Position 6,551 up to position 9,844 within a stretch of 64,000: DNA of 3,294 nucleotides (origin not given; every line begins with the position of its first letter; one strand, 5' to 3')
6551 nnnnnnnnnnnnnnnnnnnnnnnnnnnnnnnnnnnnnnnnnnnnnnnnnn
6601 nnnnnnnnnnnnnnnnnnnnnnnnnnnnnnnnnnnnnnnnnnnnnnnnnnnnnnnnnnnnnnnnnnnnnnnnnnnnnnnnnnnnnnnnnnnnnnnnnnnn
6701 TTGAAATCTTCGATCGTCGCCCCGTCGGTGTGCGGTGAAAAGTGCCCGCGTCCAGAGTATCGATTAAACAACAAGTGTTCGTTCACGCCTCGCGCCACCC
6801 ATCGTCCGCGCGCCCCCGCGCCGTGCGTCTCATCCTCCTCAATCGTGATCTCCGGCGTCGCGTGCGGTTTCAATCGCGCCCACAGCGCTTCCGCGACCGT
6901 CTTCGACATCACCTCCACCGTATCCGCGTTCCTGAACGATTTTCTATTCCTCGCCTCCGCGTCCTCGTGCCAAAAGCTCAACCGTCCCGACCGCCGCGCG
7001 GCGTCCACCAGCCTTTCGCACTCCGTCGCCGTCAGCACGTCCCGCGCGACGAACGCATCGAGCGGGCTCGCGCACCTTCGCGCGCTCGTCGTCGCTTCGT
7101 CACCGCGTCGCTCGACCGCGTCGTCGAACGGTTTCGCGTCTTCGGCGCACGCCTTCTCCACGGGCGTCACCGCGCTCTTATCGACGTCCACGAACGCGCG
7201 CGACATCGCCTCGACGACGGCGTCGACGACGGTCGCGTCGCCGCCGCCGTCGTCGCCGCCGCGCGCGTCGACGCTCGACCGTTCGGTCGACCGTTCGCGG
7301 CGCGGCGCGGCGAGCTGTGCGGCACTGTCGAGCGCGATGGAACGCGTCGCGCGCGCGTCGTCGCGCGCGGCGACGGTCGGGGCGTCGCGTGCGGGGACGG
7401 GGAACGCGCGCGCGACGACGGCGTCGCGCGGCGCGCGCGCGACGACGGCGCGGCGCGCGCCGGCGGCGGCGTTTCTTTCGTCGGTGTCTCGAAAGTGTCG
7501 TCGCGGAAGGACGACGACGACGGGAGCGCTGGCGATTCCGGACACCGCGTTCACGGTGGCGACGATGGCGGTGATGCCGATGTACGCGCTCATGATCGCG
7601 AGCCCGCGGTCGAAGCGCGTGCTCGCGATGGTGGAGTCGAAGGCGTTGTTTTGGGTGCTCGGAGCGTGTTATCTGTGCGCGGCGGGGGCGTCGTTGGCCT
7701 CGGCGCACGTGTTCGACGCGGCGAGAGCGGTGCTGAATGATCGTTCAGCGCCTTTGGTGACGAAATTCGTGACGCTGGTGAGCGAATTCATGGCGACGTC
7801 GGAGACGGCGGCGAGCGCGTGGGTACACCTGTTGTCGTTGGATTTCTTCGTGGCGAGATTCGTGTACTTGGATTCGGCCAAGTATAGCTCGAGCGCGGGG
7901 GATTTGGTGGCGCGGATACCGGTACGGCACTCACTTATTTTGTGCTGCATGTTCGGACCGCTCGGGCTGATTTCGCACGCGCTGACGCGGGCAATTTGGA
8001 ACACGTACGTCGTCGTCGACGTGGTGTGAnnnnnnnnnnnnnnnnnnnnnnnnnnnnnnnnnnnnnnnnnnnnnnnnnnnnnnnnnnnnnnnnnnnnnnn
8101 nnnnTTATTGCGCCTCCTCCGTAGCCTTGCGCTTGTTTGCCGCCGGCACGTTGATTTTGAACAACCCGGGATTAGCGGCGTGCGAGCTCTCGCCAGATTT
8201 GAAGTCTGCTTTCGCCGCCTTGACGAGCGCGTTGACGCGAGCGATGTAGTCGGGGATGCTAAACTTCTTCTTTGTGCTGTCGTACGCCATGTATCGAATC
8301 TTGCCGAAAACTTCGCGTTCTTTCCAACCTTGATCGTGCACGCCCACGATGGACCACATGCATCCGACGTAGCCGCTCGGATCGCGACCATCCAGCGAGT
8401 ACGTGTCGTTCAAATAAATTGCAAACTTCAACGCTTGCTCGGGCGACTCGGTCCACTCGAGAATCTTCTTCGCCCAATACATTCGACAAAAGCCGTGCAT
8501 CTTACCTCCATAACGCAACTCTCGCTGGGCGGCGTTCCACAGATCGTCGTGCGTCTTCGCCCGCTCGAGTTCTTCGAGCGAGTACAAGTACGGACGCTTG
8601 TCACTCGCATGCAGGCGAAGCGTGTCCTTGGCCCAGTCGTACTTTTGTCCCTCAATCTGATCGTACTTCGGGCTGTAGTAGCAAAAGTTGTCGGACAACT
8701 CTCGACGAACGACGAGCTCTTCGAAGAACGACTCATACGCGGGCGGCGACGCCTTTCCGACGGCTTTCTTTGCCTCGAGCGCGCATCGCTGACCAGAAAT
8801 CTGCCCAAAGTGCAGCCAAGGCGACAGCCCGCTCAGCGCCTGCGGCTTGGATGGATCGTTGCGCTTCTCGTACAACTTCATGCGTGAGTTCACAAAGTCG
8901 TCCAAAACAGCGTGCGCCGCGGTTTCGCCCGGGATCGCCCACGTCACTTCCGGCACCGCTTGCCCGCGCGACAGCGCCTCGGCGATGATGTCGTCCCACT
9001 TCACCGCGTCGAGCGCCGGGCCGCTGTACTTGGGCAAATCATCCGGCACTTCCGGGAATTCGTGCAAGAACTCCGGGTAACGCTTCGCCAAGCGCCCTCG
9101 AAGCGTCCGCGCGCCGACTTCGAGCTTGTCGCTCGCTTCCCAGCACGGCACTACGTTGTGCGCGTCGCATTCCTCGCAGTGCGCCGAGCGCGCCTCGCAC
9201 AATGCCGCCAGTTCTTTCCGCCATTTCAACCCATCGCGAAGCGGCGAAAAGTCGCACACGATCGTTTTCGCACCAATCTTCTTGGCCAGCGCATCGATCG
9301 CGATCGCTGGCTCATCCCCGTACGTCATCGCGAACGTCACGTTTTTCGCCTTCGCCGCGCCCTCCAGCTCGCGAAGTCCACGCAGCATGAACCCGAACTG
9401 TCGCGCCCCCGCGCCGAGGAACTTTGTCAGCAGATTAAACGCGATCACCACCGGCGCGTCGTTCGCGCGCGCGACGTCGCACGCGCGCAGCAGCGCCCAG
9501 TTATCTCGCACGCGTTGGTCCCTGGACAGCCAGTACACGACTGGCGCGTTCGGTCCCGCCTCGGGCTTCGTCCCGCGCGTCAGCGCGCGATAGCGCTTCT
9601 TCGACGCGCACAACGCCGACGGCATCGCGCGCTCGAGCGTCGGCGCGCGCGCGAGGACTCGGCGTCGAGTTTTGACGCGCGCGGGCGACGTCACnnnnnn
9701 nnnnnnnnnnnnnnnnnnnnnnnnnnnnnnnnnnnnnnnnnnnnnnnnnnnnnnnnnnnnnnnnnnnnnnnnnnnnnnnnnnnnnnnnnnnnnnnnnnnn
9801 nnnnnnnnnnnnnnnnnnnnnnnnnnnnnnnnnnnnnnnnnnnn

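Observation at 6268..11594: Carotenoid/apocarotenoid gene neighbourhood: 2OG-oxygenase <-> ABA4-like, photolyase, carotenoid cleavage dioxygenase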

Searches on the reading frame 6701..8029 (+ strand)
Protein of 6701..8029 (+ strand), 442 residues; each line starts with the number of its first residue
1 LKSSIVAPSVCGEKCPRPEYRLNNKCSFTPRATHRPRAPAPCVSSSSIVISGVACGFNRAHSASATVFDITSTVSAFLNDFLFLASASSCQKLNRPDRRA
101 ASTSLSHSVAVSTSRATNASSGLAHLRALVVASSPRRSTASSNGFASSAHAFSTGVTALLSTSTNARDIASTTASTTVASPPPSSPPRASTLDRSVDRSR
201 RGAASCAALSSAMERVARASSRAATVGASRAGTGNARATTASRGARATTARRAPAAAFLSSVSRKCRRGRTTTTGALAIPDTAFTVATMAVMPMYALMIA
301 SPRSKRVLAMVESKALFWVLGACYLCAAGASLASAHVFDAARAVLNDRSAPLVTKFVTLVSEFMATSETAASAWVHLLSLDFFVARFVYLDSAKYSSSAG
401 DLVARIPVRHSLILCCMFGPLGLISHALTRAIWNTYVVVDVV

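Call 3: search_protein_families(library=pfam, proteins=[window:6701-8029:+], max_evalue=0.01)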
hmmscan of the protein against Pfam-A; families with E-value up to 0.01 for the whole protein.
window:6701-8029:+ (442 aa): 1 family
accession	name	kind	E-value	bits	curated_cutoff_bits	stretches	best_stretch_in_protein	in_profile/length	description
PF14108.11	ABA4-like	-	4.3e-28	98.7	27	1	282-426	1-127/127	ABA DEFICIENT 4-like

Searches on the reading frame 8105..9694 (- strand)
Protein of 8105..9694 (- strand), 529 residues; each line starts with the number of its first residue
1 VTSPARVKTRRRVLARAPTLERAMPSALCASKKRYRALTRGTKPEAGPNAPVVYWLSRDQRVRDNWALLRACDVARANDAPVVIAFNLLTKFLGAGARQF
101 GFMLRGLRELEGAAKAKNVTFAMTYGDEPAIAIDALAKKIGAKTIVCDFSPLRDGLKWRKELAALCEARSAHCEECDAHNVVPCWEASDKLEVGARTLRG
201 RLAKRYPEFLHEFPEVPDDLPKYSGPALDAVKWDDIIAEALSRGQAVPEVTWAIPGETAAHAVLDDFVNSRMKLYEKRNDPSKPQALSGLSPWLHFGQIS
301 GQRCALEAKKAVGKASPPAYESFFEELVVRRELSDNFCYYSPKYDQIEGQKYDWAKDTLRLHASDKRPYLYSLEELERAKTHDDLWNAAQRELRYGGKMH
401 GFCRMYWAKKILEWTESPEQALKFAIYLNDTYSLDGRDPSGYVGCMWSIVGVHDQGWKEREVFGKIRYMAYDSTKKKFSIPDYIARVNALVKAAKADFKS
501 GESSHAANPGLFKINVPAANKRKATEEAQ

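Call 3: search_protein_families(library=pfam, proteins=[window:8105-9694:-], max_evalue=0.01)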
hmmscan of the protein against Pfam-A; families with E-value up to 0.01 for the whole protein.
window:8105-9694:- (529 aa): 1 family
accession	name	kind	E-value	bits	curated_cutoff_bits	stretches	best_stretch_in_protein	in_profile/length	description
PF00875.24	DNA_photolyase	-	1.2e-32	113.6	26.6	1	52-215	1-162/164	DNA photolyase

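Call 20: search_protein_families(library=ncbifam, proteins=[window:8105-9694:-], max_evalue=0.01)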
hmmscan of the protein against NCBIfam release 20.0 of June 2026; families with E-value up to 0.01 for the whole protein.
window:8105-9694:- (529 aa): 5 families
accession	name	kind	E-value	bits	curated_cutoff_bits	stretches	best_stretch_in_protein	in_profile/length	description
TIGR00591.1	phr2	superfamily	6.5e-173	576.2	550.05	1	31-486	4-452/453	deoxyribodipyrimidine photo-lyase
NF007955.0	PRK10674.1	equivalog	1.1e-10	41.1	506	2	255-408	203-349/472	deoxyribodipyrimidine photo-lyase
TIGR03556.1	photolyase_8HDF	exception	1.5e-10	40.6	884.6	1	254-408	205-354/471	deoxyribodipyrimidine photo-lyase, 8-HDF type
TIGR02766.1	crypt_chrom_pln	subfamily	1.3e-05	24.2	603.85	1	53-303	3-254/480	cryptochrome photoreceptor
TIGR02765.1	crypto_DASH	subfamily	0.00015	20.8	317.05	1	52-399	3-349/431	DASH family cryptochrome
